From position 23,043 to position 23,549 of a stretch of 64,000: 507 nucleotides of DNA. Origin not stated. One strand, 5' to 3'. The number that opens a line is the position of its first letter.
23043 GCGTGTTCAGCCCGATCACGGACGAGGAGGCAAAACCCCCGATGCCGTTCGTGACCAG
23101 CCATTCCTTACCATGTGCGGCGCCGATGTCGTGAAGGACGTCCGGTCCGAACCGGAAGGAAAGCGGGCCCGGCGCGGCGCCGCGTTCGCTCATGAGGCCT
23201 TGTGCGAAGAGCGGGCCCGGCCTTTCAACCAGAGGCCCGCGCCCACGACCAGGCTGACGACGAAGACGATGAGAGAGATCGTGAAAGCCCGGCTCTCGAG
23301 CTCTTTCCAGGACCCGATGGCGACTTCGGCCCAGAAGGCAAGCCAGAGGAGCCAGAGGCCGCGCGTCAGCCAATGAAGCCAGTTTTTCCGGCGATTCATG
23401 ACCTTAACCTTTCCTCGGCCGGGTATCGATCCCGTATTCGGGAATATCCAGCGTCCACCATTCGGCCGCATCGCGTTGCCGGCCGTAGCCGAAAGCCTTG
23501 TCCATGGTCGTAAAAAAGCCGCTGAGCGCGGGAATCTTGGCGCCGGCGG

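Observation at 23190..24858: Tat-exported reductive dehalogenase (rdhA) with a mini two-helix anchor, embedded at the end of a glucose/PPP/glycogen gene array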

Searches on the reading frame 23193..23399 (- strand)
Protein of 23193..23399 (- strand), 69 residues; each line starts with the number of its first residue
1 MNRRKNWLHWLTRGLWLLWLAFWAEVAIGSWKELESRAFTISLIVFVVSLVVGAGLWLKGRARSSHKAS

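Call 19: search_protein_families(library=pfam, proteins=[window:23193-23399:-], max_evalue=10)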
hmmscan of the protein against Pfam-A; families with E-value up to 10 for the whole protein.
window:23193-23399:- (69 aa): 3 families
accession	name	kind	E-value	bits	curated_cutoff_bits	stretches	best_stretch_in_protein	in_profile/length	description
PF07695.17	7TMR-DISM_7TM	-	0.019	15.4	29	1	5-63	93-151/205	7TM diverse intracellular signalling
PF24709.1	DUF7670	-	0.027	15.3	29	1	1-56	1-58/118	Domain of unknown function (DUF7670)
PF07332.16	Phage_holin_3_6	-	0.61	10.6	28.4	1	23-66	55-96/116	Putative Actinobacterial Holin-X, holin superfamily III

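Call 28: search_solved_structures(query=A2, max_evalue=10, show_alignments=3)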
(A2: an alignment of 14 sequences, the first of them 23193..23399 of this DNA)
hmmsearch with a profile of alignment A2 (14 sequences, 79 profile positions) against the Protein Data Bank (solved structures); distinct sequences matched with E-value up to 10: 2.
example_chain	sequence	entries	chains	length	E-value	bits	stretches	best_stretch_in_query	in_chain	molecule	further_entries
1nek_C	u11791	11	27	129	2.7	11.4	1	43-67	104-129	Succinate dehydrogenase cytochrome b-556 subunit | Succinate dehydrogenase cytochrome b556 subunit | Succinate dehydrogenase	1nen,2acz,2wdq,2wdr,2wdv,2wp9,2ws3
2wu2_C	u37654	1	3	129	4.6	10.6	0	43-67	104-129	SUCCINATE DEHYDROGENASE CYTOCHROME B556 SUBUNIT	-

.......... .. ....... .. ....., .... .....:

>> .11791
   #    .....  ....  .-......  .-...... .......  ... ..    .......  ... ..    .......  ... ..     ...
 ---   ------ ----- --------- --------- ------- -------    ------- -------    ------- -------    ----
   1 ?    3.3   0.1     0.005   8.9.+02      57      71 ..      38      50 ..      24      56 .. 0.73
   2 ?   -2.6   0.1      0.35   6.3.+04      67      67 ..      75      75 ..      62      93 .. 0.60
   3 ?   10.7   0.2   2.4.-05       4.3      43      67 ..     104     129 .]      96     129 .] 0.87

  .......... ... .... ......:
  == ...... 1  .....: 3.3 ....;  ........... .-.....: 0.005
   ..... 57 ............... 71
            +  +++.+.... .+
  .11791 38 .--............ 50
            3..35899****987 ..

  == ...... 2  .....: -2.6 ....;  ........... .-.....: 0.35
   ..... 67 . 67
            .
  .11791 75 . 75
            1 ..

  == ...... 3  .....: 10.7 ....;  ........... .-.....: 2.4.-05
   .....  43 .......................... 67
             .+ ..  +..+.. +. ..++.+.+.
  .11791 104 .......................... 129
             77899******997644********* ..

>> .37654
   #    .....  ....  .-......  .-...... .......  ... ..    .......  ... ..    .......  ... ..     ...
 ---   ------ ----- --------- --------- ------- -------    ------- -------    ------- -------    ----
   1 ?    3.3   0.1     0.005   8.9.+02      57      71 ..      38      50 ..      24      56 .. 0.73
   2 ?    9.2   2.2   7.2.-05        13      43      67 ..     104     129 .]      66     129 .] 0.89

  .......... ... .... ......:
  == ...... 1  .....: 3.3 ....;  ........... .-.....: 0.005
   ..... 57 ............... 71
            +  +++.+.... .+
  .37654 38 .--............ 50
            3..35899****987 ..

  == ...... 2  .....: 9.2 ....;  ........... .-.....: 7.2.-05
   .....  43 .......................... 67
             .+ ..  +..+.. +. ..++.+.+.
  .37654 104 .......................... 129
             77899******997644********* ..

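Call 29: search_protein_families(library=ncbifam, alignment_id=A2, max_evalue=10)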
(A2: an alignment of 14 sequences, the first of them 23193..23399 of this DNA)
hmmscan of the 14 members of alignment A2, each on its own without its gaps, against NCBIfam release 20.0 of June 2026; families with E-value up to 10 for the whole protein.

A. member 1, window:23193-23399:- (69 aa): 0 families

B. families by the number of members that match (of 14 scanned): 8 families
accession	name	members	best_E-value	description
NF058595.1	invert_tail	2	0.14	lipo-invert putative C-terminal anchoring domain-containing protein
NF041635.1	STM3941_fam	1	0.019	STM3941 family protein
NF033846.1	Rumino_NPXTG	1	0.12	NPXTG-anchored protein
NF002322.0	PRK01265.1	1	0.39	zinc metalloprotease HtpX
NF050011.2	PFE_CTERM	1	0.57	PFE-CTERM domain-containing protein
TIGR03816.1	tadE_like_DECH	1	0.74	Rv3654c family TadE-like protein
NF046000.1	MAG1210_fam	1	1.7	MAG1210 family protein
NF006521.0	PRK08965.1-5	1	5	Na+/H+ antiporter subunit E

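Call 30: find_homologous_proteins(query=A2, max_evalue=0.01)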
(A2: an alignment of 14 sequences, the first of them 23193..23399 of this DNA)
Query A2 (14 sequences) (69 aa, profile of the alignment): 120 proteins with E <= 0.01 among 1545 candidates.
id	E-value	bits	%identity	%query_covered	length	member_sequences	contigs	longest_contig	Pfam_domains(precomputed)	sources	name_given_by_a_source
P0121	4.8e-33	131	57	84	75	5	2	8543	PF27193.1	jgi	-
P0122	1.3e-32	129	57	84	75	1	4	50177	-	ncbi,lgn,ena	-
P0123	1.6e-32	129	59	88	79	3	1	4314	-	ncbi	-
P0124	1.6e-32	129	51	94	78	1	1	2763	-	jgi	-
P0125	1.8e-32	129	55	84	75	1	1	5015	-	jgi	jgi:hypothetical protein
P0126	1.9e-32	129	57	84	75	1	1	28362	PF27193.1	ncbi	-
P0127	3.0e-32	128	57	84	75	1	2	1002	-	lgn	-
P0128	3.1e-32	128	53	68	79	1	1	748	PF27193.1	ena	-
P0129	3.2e-32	128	59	84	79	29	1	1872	-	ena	-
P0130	3.2e-32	128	53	68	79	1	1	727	PF27193.1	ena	-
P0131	5.2e-32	128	70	68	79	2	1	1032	-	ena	-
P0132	8.8e-32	127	55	84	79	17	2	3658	-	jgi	-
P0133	1.1e-31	126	57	84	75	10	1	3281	-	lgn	-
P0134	1.5e-31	126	53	68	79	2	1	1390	PF27193.1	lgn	-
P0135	2.9e-31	125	66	68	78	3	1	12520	-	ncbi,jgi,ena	-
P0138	5.8e-31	124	53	84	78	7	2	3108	PF27193.1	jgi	-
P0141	7.5e-31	124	57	88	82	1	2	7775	PF27193.1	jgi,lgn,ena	-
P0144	1.4e-30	123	66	64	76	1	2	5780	PF27193.1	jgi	-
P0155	2.2e-29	119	53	84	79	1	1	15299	PF27193.1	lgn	-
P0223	9.5e-26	107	57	88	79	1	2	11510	PF27193.1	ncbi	-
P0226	1.3e-25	107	56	96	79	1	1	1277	PF27193.1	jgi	jgi:hypothetical protein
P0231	2.6e-25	106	62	84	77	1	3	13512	PF07695.18,PF27193.1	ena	-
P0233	3.0e-24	103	100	100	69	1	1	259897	PF27193.1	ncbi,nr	ncbi:MAG: hypothetical protein SCM96_08225 [Acidobacteriota bacterium]|nr:hypothetical protein [Acid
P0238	2.9e-20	90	66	99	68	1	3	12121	-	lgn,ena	-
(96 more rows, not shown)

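Call 31: find_encoding_contigs(protein=P0233, flank=10000, max_places=3)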
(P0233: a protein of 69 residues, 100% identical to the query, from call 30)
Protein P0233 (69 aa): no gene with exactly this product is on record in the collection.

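Call 70: predict_structure(alignment_id=A5)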
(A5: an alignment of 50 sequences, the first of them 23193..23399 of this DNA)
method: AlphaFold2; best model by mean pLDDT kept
length: 69 residues; sequences in the alignment: 50
mean_pLDDT: 75.6   pTM: 0.49
mean pLDDT of the five models: 75.6, 71.9, 70.4, 67.2, 67.2
residues with pLDDT >= 90: 0; 70-90: 50; 50-70: 16; < 50: 3
segments of 3 or more residues with pLDDT < 50: none
pLDDT, mean of each block of 10 residues (from residue 1): 62 84 83 74 86 81 58
secondary structure, 60 per line:
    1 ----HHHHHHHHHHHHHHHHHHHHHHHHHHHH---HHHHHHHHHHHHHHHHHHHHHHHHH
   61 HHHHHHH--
elements in order: H5-32 H36-67

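Call 72: fold_search(model_id=the predicted structure, library=pdb)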
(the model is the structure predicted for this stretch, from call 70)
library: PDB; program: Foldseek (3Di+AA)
matches with E <= 10: 49; with E <= 0.001: 0
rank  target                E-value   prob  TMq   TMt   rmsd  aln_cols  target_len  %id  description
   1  9dkk_C                2.1e+00  0.54  0.54  0.66  11.2        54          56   15  Designed miniproteins potently inhibit and protect against MERS-CoV. MERS-CoV S in complex with miniprotein cb3_GGGSGG (released 2025-10-15)
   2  9h90_t                2.7e+00  0.28  0.59  0.49   7.5        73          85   12  Cryo-EM structure of the Vibrio natrigens 30S ribosomal subunit in complex with spectinomycin. (released 2025-05-21)
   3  9dgo_D                2.9e+00  0.21  0.43  0.51  11.9        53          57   19  Designed miniproteins potently inhibit and protect against MERS-CoV. Crystal structure of MERS-CoV S RBD in complex wi (released 2025-06-18)
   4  6rgy_B                3.4e+00  0.25  0.64  0.24   3.6        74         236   19  Revisiting pH-gated conformational switch. Complex HK853-RR468 pH 7.5 (released 2020-02-19)
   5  2f95_MODEL_1_B        3.9e+00  0.38  0.53  0.66   2.5        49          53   14  M intermediate structure of sensory rhodopsin II/transducer complex in combination with the ground state struc (released 2006-03-07)
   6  6azr_A                4.2e+00  0.23  0.55  0.20   3.2        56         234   21  Crystal structure of the T264A HK853cp-BeF3-RR468 complex (released 2017-12-27)
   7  4x5m_C                4.5e+00  0.47  0.69  0.53   1.5        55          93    7  Crystal structure of SemiSWEET in the inward-open conformation (released 2015-01-21)
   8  9nz3_A                4.5e+00  0.20  0.63  0.27   3.7        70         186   17  SARS-CoV M protein dimer in complex with JNJ-9676 and FAb B (released 2025-10-29)
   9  9fco_T                4.5e+00  0.18  0.57  0.48   9.8        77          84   12  Structure of E. coli 30S-IF1-IF3-mRNA-Kasugamycin complex (released 2025-03-19)
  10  6cnn_A                4.5e+00  0.11  0.45  0.12   5.8        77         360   14  Cryo-EM structure of the human SK4/calmodulin channel complex in the Ca2+ bound state I (released 2018-05-02)
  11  2rkl_A                4.8e+00  0.41  0.67  0.85   1.8        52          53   12  Crystal Structure of S.cerevisiae Vta1 C-terminal domain (released 2008-01-22)
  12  6rgy_A                4.8e+00  0.20  0.64  0.24   3.6        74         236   19  Revisiting pH-gated conformational switch. Complex HK853-RR468 pH 7.5 (released 2020-02-19)
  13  7t8u_B                5.5e+00  0.38  0.49  0.76   0.9        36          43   19  Structure of PSMbeta2 nanotubes (released 2022-05-18)
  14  4x5n_B                5.9e+00  0.35  0.69  0.54   1.5        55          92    7  Crystal structure of SemiSWEET in the inward-open and outward-open conformations (released 2015-01-21)
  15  6rgz_A                5.9e+00  0.15  0.61  0.22   3.6        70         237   18  Revisiting pH-gated conformational switch. Complex HK853-RR468 pH 6.5 (released 2020-02-19)
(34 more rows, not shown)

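Call 81: find_encoding_contigs(protein=P0238, flank=10000, max_places=3)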
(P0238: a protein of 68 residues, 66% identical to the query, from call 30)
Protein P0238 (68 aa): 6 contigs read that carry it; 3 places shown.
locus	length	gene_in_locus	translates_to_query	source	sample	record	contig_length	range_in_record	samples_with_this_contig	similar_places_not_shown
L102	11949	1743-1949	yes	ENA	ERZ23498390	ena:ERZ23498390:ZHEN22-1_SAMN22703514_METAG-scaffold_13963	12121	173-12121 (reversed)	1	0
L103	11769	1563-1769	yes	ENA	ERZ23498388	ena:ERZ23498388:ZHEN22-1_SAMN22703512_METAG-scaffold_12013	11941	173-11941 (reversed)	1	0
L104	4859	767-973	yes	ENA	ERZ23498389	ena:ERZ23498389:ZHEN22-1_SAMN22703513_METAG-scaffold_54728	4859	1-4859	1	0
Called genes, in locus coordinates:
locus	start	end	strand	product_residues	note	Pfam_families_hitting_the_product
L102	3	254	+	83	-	?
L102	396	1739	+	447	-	PF13486:Dehalogenase, PF13484:Fer4_16 (weak)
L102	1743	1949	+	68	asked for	-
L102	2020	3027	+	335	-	PF04055:Radical_SAM (weak)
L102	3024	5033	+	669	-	PF12439:GDE_N, PF06202:GDE_C, PF22422:MGH1-like_GH (faint)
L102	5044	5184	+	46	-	PF13561:adh_short_C2 (weak)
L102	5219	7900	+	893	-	PF22422:MGH1-like_GH, PF03200:Glyco_hydro_63 (faint), PF22422:MGH1-like_GH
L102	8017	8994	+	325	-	PF00480:ROK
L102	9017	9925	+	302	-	PF02826:2-Hacid_dh_C (weak), PF03446:NAD_binding_2, PF03807:F420_oxidored (weak), PF00393:6PGD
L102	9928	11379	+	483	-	PF00479:G6PD_N, PF02781:G6PD_C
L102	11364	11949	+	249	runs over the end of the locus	PF01182:Glucosamine_iso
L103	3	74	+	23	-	?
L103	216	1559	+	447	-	PF13486:Dehalogenase, PF13484:Fer4_16 (weak)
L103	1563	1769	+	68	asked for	-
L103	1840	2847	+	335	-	PF04055:Radical_SAM (weak)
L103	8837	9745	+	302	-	PF02826:2-Hacid_dh_C (weak), PF03446:NAD_binding_2, PF03807:F420_oxidored (weak), PF00393:6PGD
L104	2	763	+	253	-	?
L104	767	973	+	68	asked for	-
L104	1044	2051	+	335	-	PF04055:Radical_SAM (weak)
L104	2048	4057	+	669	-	PF12439:GDE_N, PF06202:GDE_C, PF22422:MGH1-like_GH (faint)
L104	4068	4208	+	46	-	PF13561:adh_short_C2 (weak)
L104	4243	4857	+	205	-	?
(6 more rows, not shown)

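Call 82: search_protein_families(library=ncbifam, proteins=[L102:2020-3024:+, L102:3-254:+], max_evalue=0.01)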
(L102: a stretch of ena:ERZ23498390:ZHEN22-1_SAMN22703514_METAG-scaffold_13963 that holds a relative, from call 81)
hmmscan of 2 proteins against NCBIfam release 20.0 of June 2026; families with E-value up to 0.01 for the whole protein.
L102:2020-3024:+ (335 aa): 5 families
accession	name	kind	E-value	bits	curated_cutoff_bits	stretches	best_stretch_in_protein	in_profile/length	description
TIGR00433.2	bioB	equivalog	8.5e-15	54.8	225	1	16-263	3-254/307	biotin synthase BioB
TIGR03910.1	pyrrolys_PylB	equivalog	1.8e-06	27.1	348.2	1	5-263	7-271/347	methylornithine synthase PylB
TIGR03956.1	rSAM_HydE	equivalog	1.8e-05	24.1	254.6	1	8-263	3-262/340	[FeFe] hydrogenase H-cluster radical SAM maturase HydE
TIGR03700.1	mena_SCO4494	equivalog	0.0025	16.8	434.55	1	8-132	3-125/351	aminofutalosine synthase MqnE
NF005609.0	PRK07360.1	equivalog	0.0059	15.4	426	1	3-97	8-106/374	7,8-didemethyl-8-hydroxy-5-deazariboflavin synthase subunit CofH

L102:3-254:+ (83 aa): 4 families
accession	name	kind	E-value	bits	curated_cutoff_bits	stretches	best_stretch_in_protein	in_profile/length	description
TIGR03948.1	butyr_acet_CoA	equivalog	2e-08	33.5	674.8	1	12-51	394-433/445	butyryl-CoA:acetate CoA-transferase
TIGR03458.1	YgfH_subfam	subfamily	5e-08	32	658.7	1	10-54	416-460/489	succinate CoA transferase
NF053666.1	BtrAceCoATfers1341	equivalog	2.1e-06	26.9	740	1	10-47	416-454/492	butyryl-CoA:acetate CoA transferase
NF053853.1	ScActCoATferScpC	equivalog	9.3e-06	24.6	500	1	10-48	420-459/493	succinyl-CoA:acetate CoA-transferase ScpC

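Call 89: search_protein_representatives(alignment_id=A5)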
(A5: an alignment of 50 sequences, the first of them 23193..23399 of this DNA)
Query: 50 sequences, 77 profile positions. Proteins with E-value up to 0.001 (for the whole library): 89; up to 1e-10: 25; up to 1e-30: 0. The best 89 are listed.
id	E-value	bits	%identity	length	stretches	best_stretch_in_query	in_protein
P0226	3.3e-25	104.0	-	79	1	9-75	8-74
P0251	4.6e-25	103.5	-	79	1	1-76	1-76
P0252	1.7e-23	98.5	-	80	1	1-76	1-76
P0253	8.1e-23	96.4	-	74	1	1-73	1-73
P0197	9.6e-23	96.1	-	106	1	1-76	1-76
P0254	2.7e-22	94.7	-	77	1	1-75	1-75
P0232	8.0e-21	90.0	-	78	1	1-75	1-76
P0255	6.8e-20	87.0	-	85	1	3-76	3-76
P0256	7.0e-20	87.0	-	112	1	1-76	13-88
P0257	9.8e-20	86.5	-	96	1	1-72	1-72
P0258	1.1e-19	86.3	-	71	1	4-70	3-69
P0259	1.1e-19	86.3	-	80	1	9-76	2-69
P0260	1.5e-18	82.7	-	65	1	19-76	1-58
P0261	3.9e-18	81.3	-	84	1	6-70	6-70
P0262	1.8e-17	79.2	-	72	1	15-72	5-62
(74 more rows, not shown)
